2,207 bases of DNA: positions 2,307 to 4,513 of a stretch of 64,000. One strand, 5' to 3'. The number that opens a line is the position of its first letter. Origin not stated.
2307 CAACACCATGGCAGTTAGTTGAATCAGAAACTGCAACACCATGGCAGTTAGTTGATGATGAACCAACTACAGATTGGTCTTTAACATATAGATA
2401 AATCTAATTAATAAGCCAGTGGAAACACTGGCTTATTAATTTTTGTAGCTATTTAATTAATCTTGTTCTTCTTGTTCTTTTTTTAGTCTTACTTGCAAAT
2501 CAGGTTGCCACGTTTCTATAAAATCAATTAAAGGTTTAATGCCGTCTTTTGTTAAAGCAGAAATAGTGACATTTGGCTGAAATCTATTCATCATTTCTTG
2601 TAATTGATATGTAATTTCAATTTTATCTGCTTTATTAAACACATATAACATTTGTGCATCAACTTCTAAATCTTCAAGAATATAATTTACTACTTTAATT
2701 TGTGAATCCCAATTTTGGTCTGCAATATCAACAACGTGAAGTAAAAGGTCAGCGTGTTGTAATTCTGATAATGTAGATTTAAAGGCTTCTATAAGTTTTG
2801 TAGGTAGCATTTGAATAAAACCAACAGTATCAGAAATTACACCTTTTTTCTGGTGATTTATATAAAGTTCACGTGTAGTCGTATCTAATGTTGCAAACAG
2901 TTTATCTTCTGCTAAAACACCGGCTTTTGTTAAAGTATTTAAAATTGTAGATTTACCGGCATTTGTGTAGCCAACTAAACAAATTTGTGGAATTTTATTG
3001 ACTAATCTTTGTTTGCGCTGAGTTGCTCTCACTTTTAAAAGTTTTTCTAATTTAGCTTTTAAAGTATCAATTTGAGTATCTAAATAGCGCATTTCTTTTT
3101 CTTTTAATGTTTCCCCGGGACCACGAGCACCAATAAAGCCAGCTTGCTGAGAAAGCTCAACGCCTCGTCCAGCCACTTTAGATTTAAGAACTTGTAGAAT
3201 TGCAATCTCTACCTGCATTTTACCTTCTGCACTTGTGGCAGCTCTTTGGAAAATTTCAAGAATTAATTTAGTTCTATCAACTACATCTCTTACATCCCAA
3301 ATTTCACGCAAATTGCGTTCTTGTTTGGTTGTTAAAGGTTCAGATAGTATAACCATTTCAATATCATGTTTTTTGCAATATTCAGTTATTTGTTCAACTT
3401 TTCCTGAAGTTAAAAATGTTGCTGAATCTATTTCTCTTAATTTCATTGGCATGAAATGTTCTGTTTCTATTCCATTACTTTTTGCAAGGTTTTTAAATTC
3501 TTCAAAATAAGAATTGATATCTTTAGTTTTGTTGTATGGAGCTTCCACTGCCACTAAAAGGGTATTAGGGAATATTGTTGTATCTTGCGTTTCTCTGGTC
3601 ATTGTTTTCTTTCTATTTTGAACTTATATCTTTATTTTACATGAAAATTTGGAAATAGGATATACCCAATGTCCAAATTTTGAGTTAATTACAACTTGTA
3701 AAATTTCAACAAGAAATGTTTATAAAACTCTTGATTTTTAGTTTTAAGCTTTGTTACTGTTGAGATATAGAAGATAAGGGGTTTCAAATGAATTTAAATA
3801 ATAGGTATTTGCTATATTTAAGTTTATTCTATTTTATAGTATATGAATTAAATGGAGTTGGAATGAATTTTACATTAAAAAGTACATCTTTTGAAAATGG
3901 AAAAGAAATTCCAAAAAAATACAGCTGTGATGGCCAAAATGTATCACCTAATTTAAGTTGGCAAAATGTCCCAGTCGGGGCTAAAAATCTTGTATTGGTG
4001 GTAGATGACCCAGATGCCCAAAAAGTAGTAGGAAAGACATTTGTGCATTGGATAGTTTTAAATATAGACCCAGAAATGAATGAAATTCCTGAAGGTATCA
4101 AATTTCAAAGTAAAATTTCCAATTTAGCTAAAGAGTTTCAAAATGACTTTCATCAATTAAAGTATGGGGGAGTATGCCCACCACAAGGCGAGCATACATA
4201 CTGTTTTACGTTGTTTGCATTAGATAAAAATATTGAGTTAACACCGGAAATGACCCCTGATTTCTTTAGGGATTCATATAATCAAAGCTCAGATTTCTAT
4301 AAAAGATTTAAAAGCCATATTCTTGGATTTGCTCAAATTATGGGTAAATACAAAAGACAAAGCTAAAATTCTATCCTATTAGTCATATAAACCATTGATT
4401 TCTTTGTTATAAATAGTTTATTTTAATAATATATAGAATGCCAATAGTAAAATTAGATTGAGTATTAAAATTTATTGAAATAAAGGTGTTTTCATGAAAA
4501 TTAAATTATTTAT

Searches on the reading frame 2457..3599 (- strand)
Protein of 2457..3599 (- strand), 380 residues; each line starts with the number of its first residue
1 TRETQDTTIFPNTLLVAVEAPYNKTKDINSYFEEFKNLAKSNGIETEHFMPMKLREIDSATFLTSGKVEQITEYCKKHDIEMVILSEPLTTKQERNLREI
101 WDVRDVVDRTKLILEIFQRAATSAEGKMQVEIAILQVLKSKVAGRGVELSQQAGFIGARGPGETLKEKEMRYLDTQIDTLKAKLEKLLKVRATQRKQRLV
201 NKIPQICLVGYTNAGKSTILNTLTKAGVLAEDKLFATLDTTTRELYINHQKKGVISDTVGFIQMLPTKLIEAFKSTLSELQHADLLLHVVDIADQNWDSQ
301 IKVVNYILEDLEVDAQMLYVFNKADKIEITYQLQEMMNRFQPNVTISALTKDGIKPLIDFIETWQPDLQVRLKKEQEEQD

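Call 91: search_protein_families(library=pfam, proteins=[window:2457-3599:-], max_evalue=0.001)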
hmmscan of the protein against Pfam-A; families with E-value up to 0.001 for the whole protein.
window:2457-3599:- (380 aa): 7 families
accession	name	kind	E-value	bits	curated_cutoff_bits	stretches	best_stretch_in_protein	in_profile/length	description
PF13167.11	GTP-bdg_N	-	7.9e-23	81.3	25.4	1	31-117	3-88/89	GTP-binding GTPase N-terminal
PF01926.29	MMR_HSR1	-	2.1e-20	73.4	21.9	1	205-323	1-113/113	50S ribosome-binding GTPase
PF16360.10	GTP-bdg_M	-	5.2e-18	65.8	29.5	1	121-198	2-79/79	GTP-binding GTPase Middle Region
PF02421.24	FeoB_N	-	2.3e-07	30.9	27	1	205-359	2-154/156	Ferrous iron transport protein B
PF00009.33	GTP_EFTU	-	8.5e-07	29.2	26.5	1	278-365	88-186/188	Elongation factor Tu GTP binding domain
PF03193.22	RsgA_GTPase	-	2e-06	28.2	30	1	188-263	87-170/174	RsgA GTPase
PF00350.29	Dynamin_N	-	0.00091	19.7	27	0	206-237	1-32/168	Dynamin family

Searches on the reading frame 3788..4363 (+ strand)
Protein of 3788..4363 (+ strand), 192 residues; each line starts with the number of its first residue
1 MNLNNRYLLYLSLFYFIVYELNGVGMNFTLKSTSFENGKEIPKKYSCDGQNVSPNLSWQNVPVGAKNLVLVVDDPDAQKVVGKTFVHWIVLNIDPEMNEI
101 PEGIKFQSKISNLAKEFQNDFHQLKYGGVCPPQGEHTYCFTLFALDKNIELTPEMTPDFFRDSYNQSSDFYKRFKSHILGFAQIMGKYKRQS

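Call 19: search_protein_families(library=pfam, proteins=[window:3788-4363:+], max_evalue=0.1)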
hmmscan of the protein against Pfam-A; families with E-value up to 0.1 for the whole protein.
window:3788-4363:+ (192 aa): 1 family
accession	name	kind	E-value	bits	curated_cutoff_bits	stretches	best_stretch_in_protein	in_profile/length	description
PF01161.25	PBP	-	6.3e-38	130.6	24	1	40-188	1-135/135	Phosphatidylethanolamine-binding protein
